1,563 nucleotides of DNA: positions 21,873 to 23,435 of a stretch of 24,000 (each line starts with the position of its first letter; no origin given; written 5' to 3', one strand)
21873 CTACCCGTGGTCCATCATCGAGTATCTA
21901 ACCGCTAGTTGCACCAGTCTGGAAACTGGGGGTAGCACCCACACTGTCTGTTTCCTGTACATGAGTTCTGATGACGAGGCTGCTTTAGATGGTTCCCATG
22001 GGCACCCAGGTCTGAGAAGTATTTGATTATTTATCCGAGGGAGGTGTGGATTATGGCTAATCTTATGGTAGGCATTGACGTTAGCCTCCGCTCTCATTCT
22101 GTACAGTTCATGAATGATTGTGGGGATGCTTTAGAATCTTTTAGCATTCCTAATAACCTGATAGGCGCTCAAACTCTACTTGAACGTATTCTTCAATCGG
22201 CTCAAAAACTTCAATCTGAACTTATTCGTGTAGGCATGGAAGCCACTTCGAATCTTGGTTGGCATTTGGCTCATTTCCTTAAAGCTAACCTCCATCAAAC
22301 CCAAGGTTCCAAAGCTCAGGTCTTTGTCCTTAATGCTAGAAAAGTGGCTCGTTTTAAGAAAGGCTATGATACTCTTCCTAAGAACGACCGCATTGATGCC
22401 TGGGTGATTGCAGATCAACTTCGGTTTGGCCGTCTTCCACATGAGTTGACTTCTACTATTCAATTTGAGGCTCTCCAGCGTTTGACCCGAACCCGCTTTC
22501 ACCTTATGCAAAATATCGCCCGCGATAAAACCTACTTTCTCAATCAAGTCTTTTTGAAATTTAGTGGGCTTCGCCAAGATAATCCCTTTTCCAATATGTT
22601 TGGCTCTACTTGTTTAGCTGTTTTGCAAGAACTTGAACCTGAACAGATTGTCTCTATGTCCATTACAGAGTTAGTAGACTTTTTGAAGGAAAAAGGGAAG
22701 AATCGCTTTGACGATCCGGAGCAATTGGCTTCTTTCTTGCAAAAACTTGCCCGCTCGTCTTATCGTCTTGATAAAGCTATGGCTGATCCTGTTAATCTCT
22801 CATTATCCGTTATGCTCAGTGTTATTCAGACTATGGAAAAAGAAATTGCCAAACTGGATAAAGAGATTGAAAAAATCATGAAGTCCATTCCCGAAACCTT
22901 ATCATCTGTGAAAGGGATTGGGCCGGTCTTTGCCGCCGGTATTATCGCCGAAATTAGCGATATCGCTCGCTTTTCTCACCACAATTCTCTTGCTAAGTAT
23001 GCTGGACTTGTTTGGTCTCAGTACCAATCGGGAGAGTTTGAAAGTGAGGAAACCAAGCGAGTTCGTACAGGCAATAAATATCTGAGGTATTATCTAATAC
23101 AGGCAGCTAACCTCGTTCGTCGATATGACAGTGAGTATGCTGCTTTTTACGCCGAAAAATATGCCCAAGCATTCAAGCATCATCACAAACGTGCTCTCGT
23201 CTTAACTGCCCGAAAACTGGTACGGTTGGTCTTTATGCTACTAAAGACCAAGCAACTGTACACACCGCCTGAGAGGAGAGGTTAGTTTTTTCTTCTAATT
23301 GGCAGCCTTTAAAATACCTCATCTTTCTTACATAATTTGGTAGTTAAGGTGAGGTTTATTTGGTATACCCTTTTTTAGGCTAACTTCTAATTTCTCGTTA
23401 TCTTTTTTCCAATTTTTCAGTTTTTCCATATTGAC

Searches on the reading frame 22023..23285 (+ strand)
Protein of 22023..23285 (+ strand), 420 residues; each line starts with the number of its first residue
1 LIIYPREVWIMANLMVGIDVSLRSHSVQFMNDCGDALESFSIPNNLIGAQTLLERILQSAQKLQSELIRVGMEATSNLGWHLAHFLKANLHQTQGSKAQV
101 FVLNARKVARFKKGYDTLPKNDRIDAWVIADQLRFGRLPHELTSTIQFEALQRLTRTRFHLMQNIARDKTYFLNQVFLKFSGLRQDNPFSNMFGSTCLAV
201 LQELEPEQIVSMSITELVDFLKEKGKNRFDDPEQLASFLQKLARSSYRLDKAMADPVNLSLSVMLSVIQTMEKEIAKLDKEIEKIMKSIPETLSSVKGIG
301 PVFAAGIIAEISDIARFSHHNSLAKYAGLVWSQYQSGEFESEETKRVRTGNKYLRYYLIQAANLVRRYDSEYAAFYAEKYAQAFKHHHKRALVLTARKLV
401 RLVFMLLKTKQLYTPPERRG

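Call 42: search_protein_families(library=pfam, proteins=[window:22023-23285:+], max_evalue=0.001)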
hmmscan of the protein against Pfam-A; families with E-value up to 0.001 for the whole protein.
window:22023-23285:+ (420 aa): 2 families
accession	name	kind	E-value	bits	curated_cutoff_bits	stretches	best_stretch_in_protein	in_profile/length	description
PF01548.23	DEDD_Tnp_IS110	-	1.7e-25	90.1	29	1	16-172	1-146/155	Transposase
PF02371.22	Transposase_20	-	1.9e-23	83.1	21.3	1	292-376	3-86/87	Transposase IS116/IS110/IS902 family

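Call 43: search_protein_families(library=padloc, proteins=[window:22023-23285:+], max_evalue=0.001)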
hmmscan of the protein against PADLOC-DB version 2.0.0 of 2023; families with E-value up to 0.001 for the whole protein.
window:22023-23285:+ (420 aa): 0 families
